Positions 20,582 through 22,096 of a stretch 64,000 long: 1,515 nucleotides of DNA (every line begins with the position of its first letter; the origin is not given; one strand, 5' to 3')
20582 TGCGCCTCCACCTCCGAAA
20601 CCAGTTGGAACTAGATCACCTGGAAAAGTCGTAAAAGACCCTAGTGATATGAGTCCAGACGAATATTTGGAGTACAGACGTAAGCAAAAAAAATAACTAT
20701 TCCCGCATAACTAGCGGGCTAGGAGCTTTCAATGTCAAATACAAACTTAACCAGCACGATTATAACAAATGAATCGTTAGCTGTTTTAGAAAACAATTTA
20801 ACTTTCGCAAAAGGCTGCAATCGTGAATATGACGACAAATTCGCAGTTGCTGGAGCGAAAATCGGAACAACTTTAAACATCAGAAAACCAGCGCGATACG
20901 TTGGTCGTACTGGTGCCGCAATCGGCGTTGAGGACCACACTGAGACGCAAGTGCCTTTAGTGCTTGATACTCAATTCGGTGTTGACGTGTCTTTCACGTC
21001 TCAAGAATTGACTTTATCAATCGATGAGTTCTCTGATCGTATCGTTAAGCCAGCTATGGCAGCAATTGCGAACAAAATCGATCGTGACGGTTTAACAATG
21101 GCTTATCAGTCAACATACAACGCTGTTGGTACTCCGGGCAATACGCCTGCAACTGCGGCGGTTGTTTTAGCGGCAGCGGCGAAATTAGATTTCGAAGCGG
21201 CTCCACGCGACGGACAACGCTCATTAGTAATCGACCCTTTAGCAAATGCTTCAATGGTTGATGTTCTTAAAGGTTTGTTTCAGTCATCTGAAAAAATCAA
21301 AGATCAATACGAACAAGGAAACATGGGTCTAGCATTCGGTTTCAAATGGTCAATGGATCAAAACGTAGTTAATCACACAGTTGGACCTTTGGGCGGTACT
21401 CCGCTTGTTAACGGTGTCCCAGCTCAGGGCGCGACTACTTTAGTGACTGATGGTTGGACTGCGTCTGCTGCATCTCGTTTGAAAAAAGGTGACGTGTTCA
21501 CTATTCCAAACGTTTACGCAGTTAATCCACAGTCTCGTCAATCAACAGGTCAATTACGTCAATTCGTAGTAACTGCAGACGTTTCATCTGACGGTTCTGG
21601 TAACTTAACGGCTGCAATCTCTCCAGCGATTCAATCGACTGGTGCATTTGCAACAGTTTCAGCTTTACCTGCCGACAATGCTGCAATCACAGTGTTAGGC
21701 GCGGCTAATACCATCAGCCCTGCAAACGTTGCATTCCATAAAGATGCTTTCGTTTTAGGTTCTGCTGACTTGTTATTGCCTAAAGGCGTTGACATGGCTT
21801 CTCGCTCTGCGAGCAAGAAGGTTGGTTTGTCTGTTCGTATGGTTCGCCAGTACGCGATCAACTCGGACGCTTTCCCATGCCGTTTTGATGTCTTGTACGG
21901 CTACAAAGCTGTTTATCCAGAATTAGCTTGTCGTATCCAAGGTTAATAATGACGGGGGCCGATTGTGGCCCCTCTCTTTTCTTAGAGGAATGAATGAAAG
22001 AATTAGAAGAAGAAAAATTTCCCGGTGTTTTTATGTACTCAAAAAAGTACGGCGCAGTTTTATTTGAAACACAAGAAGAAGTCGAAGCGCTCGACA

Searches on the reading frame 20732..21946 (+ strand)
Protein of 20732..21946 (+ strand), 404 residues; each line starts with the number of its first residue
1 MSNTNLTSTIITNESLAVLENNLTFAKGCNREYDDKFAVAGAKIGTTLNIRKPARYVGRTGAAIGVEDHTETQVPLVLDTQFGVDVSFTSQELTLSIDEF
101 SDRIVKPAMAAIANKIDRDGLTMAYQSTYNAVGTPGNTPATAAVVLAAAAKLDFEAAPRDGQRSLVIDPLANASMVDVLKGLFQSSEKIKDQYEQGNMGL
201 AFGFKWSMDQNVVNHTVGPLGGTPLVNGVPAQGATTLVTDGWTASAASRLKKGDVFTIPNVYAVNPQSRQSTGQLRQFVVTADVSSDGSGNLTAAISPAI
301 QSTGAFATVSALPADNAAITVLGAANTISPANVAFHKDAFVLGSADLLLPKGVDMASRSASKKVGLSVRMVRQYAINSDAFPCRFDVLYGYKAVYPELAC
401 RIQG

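Call 77: search_protein_families(library=phrogs, proteins=[window:20732-21946:+], max_evalue=0.00001)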
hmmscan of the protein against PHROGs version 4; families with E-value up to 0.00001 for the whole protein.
window:20732-21946:+ (404 aa): 3 families
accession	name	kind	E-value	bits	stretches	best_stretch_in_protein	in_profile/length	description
phrog_283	-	head and packaging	2.5e-84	284.8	1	1-403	1-382/385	major head protein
phrog_1302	-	tail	6e-08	33.4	1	220-302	86-155/201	distal tail protein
phrog_267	-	head and packaging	4.1e-07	30.5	1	2-345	32-286/410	major head protein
